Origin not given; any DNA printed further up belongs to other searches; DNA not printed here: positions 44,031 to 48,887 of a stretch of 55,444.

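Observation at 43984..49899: Ti-type DNA-transfer (Dtr) module: TraA relaxase-helicase-primase fusion, TraD-like gene, DsbB and candidate oriT, with no T4SS genes nearby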

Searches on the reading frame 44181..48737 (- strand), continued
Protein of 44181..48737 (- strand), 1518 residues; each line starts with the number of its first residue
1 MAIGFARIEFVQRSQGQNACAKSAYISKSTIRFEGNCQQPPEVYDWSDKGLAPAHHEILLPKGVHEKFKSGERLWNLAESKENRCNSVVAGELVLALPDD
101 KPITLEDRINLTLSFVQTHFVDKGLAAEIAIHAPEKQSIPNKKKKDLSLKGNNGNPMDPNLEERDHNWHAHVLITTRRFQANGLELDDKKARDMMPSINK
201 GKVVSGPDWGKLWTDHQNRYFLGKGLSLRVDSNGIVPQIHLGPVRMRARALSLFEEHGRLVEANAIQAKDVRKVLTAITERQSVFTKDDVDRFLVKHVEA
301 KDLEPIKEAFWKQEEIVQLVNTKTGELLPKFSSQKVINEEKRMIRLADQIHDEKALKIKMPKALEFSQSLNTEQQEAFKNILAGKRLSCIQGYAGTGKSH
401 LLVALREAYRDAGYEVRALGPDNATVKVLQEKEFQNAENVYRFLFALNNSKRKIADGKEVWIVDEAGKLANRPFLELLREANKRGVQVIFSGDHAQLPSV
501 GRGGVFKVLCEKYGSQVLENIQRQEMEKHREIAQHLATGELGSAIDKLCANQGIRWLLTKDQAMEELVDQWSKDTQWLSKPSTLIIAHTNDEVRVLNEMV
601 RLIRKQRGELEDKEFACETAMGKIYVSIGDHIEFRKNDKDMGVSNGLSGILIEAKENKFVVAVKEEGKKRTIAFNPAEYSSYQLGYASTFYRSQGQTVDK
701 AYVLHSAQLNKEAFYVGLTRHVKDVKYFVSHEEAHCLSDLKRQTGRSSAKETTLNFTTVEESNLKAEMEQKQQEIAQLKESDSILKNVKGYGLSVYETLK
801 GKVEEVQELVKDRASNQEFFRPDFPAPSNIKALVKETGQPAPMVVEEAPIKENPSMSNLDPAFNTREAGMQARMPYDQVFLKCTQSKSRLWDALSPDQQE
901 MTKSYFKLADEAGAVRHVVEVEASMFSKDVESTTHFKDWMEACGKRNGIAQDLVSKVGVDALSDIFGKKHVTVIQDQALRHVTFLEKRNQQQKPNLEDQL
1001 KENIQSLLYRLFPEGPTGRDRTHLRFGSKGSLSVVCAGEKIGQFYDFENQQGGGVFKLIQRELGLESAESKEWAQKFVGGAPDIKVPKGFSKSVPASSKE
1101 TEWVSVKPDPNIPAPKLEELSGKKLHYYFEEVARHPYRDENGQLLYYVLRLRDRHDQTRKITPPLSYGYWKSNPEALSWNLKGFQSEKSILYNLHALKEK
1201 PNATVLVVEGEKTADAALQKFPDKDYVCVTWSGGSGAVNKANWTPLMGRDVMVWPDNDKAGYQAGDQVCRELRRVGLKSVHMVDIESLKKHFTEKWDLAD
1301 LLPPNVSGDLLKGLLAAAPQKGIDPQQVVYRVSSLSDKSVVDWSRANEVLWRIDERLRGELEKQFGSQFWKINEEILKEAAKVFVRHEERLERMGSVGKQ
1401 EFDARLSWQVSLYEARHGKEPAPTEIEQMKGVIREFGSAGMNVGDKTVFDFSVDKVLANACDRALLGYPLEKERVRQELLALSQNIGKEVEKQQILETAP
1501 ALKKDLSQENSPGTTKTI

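Call 12: find_homologous_proteins(query=window:44181-48737:-, max_evalue=1e-10)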
Query window:44181-48737:- (1518 aa): 566 proteins with E <= 1e-10 among 8000 candidates; the best 120 are listed.
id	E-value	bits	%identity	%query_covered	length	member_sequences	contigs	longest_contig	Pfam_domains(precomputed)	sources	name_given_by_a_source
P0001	0.0e+0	1814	55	96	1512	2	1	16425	PF01443.25,PF13604.13,PF03389.22,PF13401.13,PF19898.5,PF22232.3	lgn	-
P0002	0.0e+0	1793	55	97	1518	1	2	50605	PF13086.13,PF01443.25,PF13604.13,PF03389.22,PF22232.3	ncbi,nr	ncbi:MAG: AAA family ATPase [Chlamydiales bacterium]|nr:AAA family ATPase [Chlamydiales bacterium] M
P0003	0.0e+0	1774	54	99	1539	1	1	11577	PF01443.25,PF13604.13,PF13245.13,PF03389.22,PF19898.5,PF22232.3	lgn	-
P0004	0.0e+0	1766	52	99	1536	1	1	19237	PF01443.25,PF13604.13,PF13245.13,PF03389.22,PF22232.3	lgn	-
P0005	0.0e+0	1761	52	99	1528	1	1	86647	PF01443.25,PF13604.13,PF13245.13,PF03389.22,PF13401.13,PF19898.5,PF22232.3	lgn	-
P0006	0.0e+0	1760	55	97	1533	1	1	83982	PF13086.13,PF01443.25,PF13604.13,PF13245.13,PF03389.22,PF22232.3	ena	-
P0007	0.0e+0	1760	53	98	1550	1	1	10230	PF01443.25,PF13604.13,PF03389.22,PF13401.13,PF22232.3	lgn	-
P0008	0.0e+0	1756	53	99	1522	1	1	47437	PF01443.25,PF13604.13,PF13245.13,PF03389.22,PF19898.5,PF22232.3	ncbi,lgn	-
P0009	0.0e+0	1755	55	95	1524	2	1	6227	PF01443.25,PF13604.13,PF03389.22,PF13401.13,PF22232.3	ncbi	-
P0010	0.0e+0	1742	54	97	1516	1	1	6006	PF13086.13,PF01443.25,PF13604.13,PF13245.13,PF03389.22,PF13401.13,PF22232.3,PF13191.13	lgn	-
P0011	0.0e+0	1739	53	99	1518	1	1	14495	PF01443.25,PF13604.13,PF13245.13,PF03389.22,PF22232.3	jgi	jgi:Ti-type conjugative transfer relaxase TraA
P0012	0.0e+0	1737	53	99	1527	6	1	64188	PF01443.25,PF13604.13,PF13245.13,PF03389.22,PF22232.3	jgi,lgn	jgi:Ti-type conjugative transfer relaxase TraA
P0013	0.0e+0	1737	51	100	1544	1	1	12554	PF01443.25,PF13604.13,PF13245.13,PF03389.22,PF22232.3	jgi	jgi:Ti-type conjugative transfer relaxase TraA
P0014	0.0e+0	1734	52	98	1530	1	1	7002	PF01443.25,PF13604.13,PF13245.13,PF03389.22,PF13401.13,PF19898.5,PF22232.3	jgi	-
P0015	0.0e+0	1726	52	99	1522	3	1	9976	PF01443.25,PF13604.13,PF13245.13,PF03389.22,PF13401.13,PF22232.3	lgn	-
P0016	0.0e+0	1725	53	97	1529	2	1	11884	PF13086.13,PF01443.25,PF13604.13,PF13245.13,PF03389.22,PF13401.13,PF22232.3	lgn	-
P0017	0.0e+0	1722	53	98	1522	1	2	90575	PF01443.25,PF13604.13,PF13245.13,PF03389.22,PF13401.13,PF19898.5,PF22232.3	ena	-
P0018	0.0e+0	1712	52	99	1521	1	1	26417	PF13086.13,PF01443.25,PF13604.13,PF13245.13,PF03389.22,PF13401.13,PF19898.5,PF22232.3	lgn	-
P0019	0.0e+0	1711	52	99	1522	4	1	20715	PF13086.13,PF05970.21,PF01443.25,PF13604.13,PF13245.13,PF03389.22,PF13401.13,PF19898.5,PF22232.3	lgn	-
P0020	0.0e+0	1706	52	97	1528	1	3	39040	PF05970.21,PF01443.25,PF13604.13,PF13245.13,PF03389.22,PF13401.13,PF19898.5,PF22232.3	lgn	-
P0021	0.0e+0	1701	52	99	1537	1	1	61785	PF01443.25,PF13604.13,PF13245.13,PF03389.22,PF13401.13,PF19898.5,PF22232.3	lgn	-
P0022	0.0e+0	1692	50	98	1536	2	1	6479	PF01443.25,PF13604.13,PF13245.13,PF03389.22,PF19898.5,PF22232.3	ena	-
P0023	0.0e+0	1674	51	97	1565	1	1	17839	PF13086.13,PF05970.21,PF01443.25,PF13604.13,PF13245.13,PF03389.22,PF13401.13,PF22232.3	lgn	-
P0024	0.0e+0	1670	51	97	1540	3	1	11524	PF01443.25,PF13604.13,PF13245.13,PF03389.22,PF19898.5,PF22232.3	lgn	-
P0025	0.0e+0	1668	51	99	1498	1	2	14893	PF13086.13,PF01443.25,PF13604.13,PF13245.13,PF03389.22,PF13401.13,PF22232.3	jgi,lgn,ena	-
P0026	0.0e+0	1656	52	97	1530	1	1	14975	PF01443.25,PF13604.13,PF13245.13,PF03389.22,PF13401.13,PF19898.5,PF22232.3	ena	-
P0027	0.0e+0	1648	51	97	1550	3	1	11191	PF01443.25,PF13604.13,PF13245.13,PF03389.22,PF13401.13,PF19898.5,PF22232.3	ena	-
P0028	0.0e+0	1648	50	99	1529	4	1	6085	PF05970.21,PF01443.25,PF13604.13,PF13245.13,PF03389.22,PF13401.13,PF19898.5,PF22232.3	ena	-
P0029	0.0e+0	1627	50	98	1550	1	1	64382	PF05970.21,PF01443.25,PF13604.13,PF13245.13,PF03389.22,PF13401.13,PF22232.3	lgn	-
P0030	0.0e+0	1627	50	97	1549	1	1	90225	PF13086.13,PF01443.25,PF13604.13,PF13245.13,PF03389.22,PF13401.13,PF19898.5,PF22232.3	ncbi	-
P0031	0.0e+0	1619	51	97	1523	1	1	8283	PF05970.21,PF01443.25,PF13604.13,PF13245.13,PF03389.22,PF22232.3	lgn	-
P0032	0.0e+0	1618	49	97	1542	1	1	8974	PF05970.21,PF01443.25,PF13604.13,PF03389.22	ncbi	-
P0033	0.0e+0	1615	50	97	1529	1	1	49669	PF13086.13,PF05970.21,PF01443.25,PF13604.13,PF03389.22,PF13401.13,PF19898.5,PF22232.3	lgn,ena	-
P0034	0.0e+0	1614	51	97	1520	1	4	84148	PF01443.25,PF13604.13,PF13245.13,PF03389.22,PF13401.13,PF19898.5,PF22232.3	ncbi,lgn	-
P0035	0.0e+0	1613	50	97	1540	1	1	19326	PF13086.13,PF01443.25,PF13604.13,PF13245.13,PF03389.22,PF19898.5,PF22232.3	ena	-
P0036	0.0e+0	1604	50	97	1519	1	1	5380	PF01443.25,PF13604.13,PF13245.13,PF03389.22,PF13401.13,PF19898.5,PF22232.3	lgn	-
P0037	0.0e+0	1588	49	99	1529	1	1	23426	PF01443.25,PF13604.13,PF13245.13,PF03389.22,PF19898.5,PF22232.3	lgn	-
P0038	0.0e+0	1585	49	99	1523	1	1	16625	PF01443.25,PF13604.13,PF13245.13,PF03389.22,PF13401.13,PF22232.3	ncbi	-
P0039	0.0e+0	1585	50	99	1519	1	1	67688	PF05970.21,PF01443.25,PF13604.13,PF13245.13,PF03389.22,PF13401.13,PF19898.5,PF22232.3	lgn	-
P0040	0.0e+0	1585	50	97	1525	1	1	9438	PF13086.13,PF01443.25,PF13604.13,PF13245.13,PF03389.22,PF13401.13,PF19898.5,PF22232.3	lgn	-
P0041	0.0e+0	1558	49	97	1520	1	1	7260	PF01443.25,PF13604.13,PF13245.13,PF03389.22,PF13401.13,PF19898.5,PF22232.3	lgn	-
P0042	0.0e+0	1538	48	99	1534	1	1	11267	PF01443.25,PF13604.13,PF13245.13,PF03389.22,PF13401.13,PF19898.5,PF22232.3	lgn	-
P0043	0.0e+0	1493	46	99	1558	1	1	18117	PF01443.25,PF13604.13,PF13245.13,PF03389.22,PF19898.5,PF22232.3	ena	-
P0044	0.0e+0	1478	38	95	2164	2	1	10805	PF13604.13,PF13245.13,PF03389.22,PF13401.13,PF19898.5,PF22232.3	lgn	-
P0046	0.0e+0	1416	45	65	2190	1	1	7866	PF13604.13,PF13245.13,PF03389.22,PF13401.13,PF19898.5,PF22232.3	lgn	-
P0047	0.0e+0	1399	46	98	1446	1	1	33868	PF01443.25,PF13604.13,PF03389.22,PF13401.13,PF19898.5,PF22232.3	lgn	-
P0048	0.0e+0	1391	45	99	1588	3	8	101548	PF01443.25,PF13604.13,PF13245.13,PF03389.22,PF13401.13,PF19898.5,PF22232.3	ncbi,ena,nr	ncbi:MAG: AAA family ATPase [Chlamydiia bacterium]|nr:AAA family ATPase [Chlamydiia bacterium] MCB90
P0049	0.0e+0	1389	45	99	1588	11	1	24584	PF05970.21,PF01443.25,PF13604.13,PF03389.22,PF13401.13,PF19898.5,PF22232.3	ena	-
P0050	0.0e+0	1380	45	99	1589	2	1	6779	PF01443.25,PF13604.13,PF13245.13,PF03389.22,PF13401.13,PF19898.5,PF22232.3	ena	-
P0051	0.0e+0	1378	45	99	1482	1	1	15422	PF01443.25,PF13604.13,PF13245.13,PF03389.22,PF13401.13,PF22232.3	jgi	jgi:Ti-type conjugative transfer relaxase TraA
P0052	0.0e+0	1378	45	94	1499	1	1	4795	PF01443.25,PF13604.13,PF13245.13,PF03389.22,PF22232.3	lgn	-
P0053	0.0e+0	1374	45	99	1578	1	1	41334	PF01443.25,PF13604.13,PF13245.13,PF03389.22,PF13401.13,PF22232.3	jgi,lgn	-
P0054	0.0e+0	1372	44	99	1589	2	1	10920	PF01443.25,PF13604.13,PF13245.13,PF03389.22,PF13401.13,PF19898.5,PF22232.3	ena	-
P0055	0.0e+0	1371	48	91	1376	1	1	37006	PF01443.25,PF13604.13,PF13245.13,PF03389.22,PF13401.13,PF19898.5,PF22232.3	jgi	jgi:Ti-type conjugative transfer relaxase TraA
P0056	0.0e+0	1369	45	99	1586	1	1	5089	PF05970.21,PF01443.25,PF13604.13,PF03389.22,PF13401.13,PF19898.5,PF22232.3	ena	-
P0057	0.0e+0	1361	47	92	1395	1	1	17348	PF01443.25,PF13604.13,PF13245.13,PF03389.22,PF13401.13,PF19898.5,PF22232.3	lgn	-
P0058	0.0e+0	1357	44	99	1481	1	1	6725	PF01443.25,PF13604.13,PF03389.22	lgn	-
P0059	0.0e+0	1357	44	99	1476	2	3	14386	PF01443.25,PF13604.13,PF13245.13,PF03389.22,PF13401.13,PF22232.3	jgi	jgi:Ti-type conjugative transfer relaxase TraA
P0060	0.0e+0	1353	45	93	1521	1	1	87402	PF01443.25,PF13604.13,PF13245.13,PF03389.22,PF13401.13,PF19898.5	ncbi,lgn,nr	ncbi:MAG: AAA family ATPase (plasmid) [Candidatus Algichlamydia australiensis]|nr:AAA family ATPase 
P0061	0.0e+0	1352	44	98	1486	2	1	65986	PF01443.25,PF13604.13,PF03389.22,PF22232.3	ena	-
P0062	0.0e+0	1349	46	64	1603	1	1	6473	PF01443.25,PF13604.13,PF13245.13,PF03389.22,PF13401.13,PF19898.5,PF22232.3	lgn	-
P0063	0.0e+0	1345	44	99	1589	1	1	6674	PF01443.25,PF13604.13,PF13245.13,PF03389.22,PF13401.13,PF19898.5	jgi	-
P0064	0.0e+0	1343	44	99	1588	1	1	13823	PF01443.25,PF13604.13,PF03389.22,PF13401.13,PF19898.5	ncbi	-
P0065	0.0e+0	1340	44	96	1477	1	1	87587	PF13604.13,PF13245.13,PF03389.22,PF01751.29,PF19898.5,PF22232.3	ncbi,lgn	-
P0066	0.0e+0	1340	48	87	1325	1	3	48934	PF01443.25,PF13604.13,PF13245.13,PF03389.22,PF13401.13,PF19898.5,PF22232.3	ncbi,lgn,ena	-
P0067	0.0e+0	1336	47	92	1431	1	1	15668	PF01443.25,PF13604.13,PF13245.13,PF03389.22,PF13401.13,PF19898.5,PF22232.3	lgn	-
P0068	0.0e+0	1334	43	99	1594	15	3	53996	PF01443.25,PF13604.13,PF13245.13,PF03389.22,PF13401.13,PF19898.5,PF22232.3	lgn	-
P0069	0.0e+0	1316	43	99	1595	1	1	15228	PF01443.25,PF13604.13,PF13245.13,PF03389.22,PF13401.13,PF19898.5,PF22232.3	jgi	-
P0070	0.0e+0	1316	47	91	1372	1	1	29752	PF01443.25,PF13604.13,PF13245.13,PF03389.22,PF19898.5,PF22232.3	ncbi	-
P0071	0.0e+0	1313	48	86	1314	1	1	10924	PF05970.21,PF01443.25,PF13604.13,PF13245.13,PF03389.22,PF13401.13,PF19898.5,PF22232.3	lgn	-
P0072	0.0e+0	1312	43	99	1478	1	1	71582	PF01443.25,PF13604.13,PF13245.13,PF03389.22,PF22232.3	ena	-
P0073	0.0e+0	1311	44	96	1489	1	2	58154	PF13604.13,PF13245.13,PF03389.22,PF13401.13,PF19898.5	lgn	-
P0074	0.0e+0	1309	42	99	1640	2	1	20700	PF01443.25,PF13604.13,PF13245.13,PF03389.22,PF13401.13,PF19898.5,PF22232.3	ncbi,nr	ncbi:AAA family ATPase [Candidatus Neptunochlamydia vexilliferae]|nr:AAA family ATPase [Candidatus N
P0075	0.0e+0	1307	43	99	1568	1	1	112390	PF01443.25,PF13604.13,PF13245.13,PF03389.22,PF22232.3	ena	-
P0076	0.0e+0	1301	44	98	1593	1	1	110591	PF01443.25,PF13604.13,PF13245.13,PF03389.22,PF13401.13,PF22232.3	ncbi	-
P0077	0.0e+0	1299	43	98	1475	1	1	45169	PF01443.25,PF13604.13,PF13245.13,PF03389.22,PF13401.13,PF22232.3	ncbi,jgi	jgi:Ti-type conjugative transfer relaxase TraA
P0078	0.0e+0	1290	43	94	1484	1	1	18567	PF01443.25,PF13604.13,PF03389.22,PF19898.5,PF22232.3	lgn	-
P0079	0.0e+0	1288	43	97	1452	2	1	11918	PF01443.25,PF13604.13,PF13245.13,PF03389.22,PF13401.13,PF19898.5,PF22232.3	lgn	-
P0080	0.0e+0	1288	37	94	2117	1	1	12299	PF13155.13,PF01443.25,PF13662.13,PF13604.13,PF13245.13,PF03389.22,PF13401.13,PF01751.29,PF19898.5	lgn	-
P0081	0.0e+0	1285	47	87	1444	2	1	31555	PF01443.25,PF13604.13,PF13245.13,PF03389.22,PF22232.3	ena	-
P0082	0.0e+0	1283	44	100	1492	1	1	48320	PF13604.13,PF03389.22,PF13401.13,PF22232.3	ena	-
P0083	0.0e+0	1282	42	99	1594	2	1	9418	PF01443.25,PF13604.13,PF13245.13,PF03389.22,PF13401.13,PF19898.5,PF22232.3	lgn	-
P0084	0.0e+0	1282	44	65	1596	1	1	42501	PF01443.25,PF13604.13,PF13245.13,PF03389.22,PF19898.5,PF22232.3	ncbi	-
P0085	0.0e+0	1281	42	96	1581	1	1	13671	PF05970.21,PF01443.25,PF13604.13,PF03389.22,PF13401.13,PF01751.29,PF19898.5,PF22232.3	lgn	-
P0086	0.0e+0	1278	44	95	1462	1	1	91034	PF01443.25,PF13604.13,PF03389.22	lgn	-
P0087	0.0e+0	1273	43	96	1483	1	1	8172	PF01443.25,PF13604.13,PF03389.22,PF18335.8,PF13401.13,PF22232.3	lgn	-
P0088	0.0e+0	1273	43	97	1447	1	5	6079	PF01443.25,PF13604.13,PF03389.22,PF13401.13,PF19898.5,PF22232.3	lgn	-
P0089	0.0e+0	1273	43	99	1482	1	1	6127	PF01443.25,PF13604.13,PF13245.13,PF03389.22,PF22232.3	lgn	-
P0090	0.0e+0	1268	43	97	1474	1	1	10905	PF01443.25,PF13604.13,PF13245.13,PF03389.22,PF13401.13,PF22232.3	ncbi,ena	-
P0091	0.0e+0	1267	44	95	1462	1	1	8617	PF01443.25,PF13604.13,PF03389.22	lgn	-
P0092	0.0e+0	1266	43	99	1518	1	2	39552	PF01443.25,PF13604.13,PF13245.13,PF03389.22,PF19898.5,PF22232.3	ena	-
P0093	0.0e+0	1266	43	99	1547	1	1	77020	PF01443.25,PF13604.13,PF13245.13,PF03389.22,PF13401.13,PF19898.5,PF22232.3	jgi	-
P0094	0.0e+0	1263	42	97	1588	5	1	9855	PF01443.25,PF13604.13,PF03389.22,PF13401.13,PF22232.3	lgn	-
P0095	0.0e+0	1262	42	98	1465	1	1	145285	PF01443.25,PF13604.13,PF13245.13,PF03389.22,PF13401.13,PF19898.5,PF22232.3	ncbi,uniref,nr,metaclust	ncbi:Ti-type conjugal transfer relaxase TraA (plasmid) [Candidatus Protochlamydia naegleriophila]|un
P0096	0.0e+0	1259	42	98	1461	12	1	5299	PF01443.25,PF13604.13,PF13245.13,PF03389.22,PF13401.13,PF22232.3,PF13191.13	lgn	-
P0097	0.0e+0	1252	46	88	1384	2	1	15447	PF01443.25,PF13604.13,PF03389.22,PF13401.13,PF19898.5,PF22232.3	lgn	-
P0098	0.0e+0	1238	50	55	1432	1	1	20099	PF01443.25,PF13604.13,PF13245.13,PF03389.22,PF13401.13,PF22232.3,PF13191.13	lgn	-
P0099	0.0e+0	1237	43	95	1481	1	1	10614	PF01443.25,PF13604.13,PF03389.22,PF13401.13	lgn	-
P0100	0.0e+0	1233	44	91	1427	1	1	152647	PF01443.25,PF13604.13,PF13245.13,PF03389.22,PF13401.13,PF19898.5,PF22232.3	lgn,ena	-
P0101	0.0e+0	1231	42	99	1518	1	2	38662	PF01443.25,PF13604.13,PF13245.13,PF03389.22,PF22232.3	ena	-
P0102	0.0e+0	1231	43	94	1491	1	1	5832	PF13604.13,PF13245.13,PF03389.22,PF13401.13,PF22232.3,PF13191.13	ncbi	ncbi:MAG: AAA family ATPase [Chlamydiales bacterium]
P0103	0.0e+0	1224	41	99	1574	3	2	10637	PF01443.25,PF13604.13,PF03389.22,PF13401.13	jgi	-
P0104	0.0e+0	1221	44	94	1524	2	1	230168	PF01443.25,PF13604.13,PF13245.13,PF03389.22,PF13401.13,PF01751.29,PF22232.3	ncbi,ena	-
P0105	0.0e+0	1220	41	98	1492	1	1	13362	PF01443.25,PF13604.13,PF13245.13,PF03389.22,PF13401.13,PF22232.3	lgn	-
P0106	0.0e+0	1206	43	95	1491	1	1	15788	PF01443.25,PF13604.13,PF13245.13,PF03389.22,PF13401.13,PF22232.3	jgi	jgi:Ti-type conjugative transfer relaxase TraA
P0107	0.0e+0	1205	42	94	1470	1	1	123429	PF01443.25,PF13604.13,PF03389.22,PF13401.13,PF19898.5,PF22232.3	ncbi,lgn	ncbi:MAG: AAA family ATPase [Candidatus Obscuribacterales bacterium]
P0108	0.0e+0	1203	43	94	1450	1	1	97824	PF01443.25,PF13604.13,PF13245.13,PF03389.22,PF13401.13,PF01751.29,PF19898.5,PF22232.3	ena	-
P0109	0.0e+0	1197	41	96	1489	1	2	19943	PF13604.13,PF03389.22,PF01751.29,PF19898.5,PF22232.3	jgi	jgi:Ti-type conjugative transfer relaxase TraA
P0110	0.0e+0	1195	39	66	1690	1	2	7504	PF01443.25,PF13604.13,PF03389.22,PF13401.13,PF19898.5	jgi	jgi:ATP-dependent exoDNAse (exonuclease V) alpha subunit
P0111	0.0e+0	1195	35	95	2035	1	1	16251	PF13604.13,PF13245.13,PF03389.22,PF01751.29,PF22232.3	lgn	-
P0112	0.0e+0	1194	47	58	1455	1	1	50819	PF01443.25,PF13604.13,PF13245.13,PF03389.22,PF13401.13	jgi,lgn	-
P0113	0.0e+0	1193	49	54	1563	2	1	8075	PF01443.25,PF13604.13,PF13245.13,PF03389.22,PF13401.13,PF22232.3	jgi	jgi:Ti-type conjugative transfer relaxase TraA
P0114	0.0e+0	1188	43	95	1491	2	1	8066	PF01443.25,PF13604.13,PF13245.13,PF03389.22,PF22232.3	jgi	-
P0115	0.0e+0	1187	41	95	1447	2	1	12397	PF01443.25,PF13604.13,PF03389.22,PF01751.29,PF19898.5,PF22232.3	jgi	-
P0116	0.0e+0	1187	45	86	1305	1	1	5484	PF01443.25,PF13604.13,PF03389.22,PF13401.13,PF01751.29,PF19898.5,PF22232.3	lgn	-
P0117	0.0e+0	1186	42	95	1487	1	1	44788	PF13662.13,PF13604.13,PF13245.13,PF03389.22,PF13401.13,PF19898.5,PF22232.3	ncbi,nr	ncbi:MAG: hypothetical protein CK425_11290 [Parachlamydia sp.]|nr:MAG: hypothetical protein CK425_11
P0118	0.0e+0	1182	39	66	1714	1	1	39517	PF13604.13,PF03389.22,PF13401.13,PF01751.29,PF19898.5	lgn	-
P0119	0.0e+0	1181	41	99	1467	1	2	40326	PF13604.13,PF13245.13,PF03389.22,PF13401.13,PF19898.5,PF22232.3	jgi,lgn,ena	-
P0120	0.0e+0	1179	41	99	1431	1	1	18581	PF01443.25,PF13604.13,PF13245.13,PF03389.22,PF19898.5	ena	-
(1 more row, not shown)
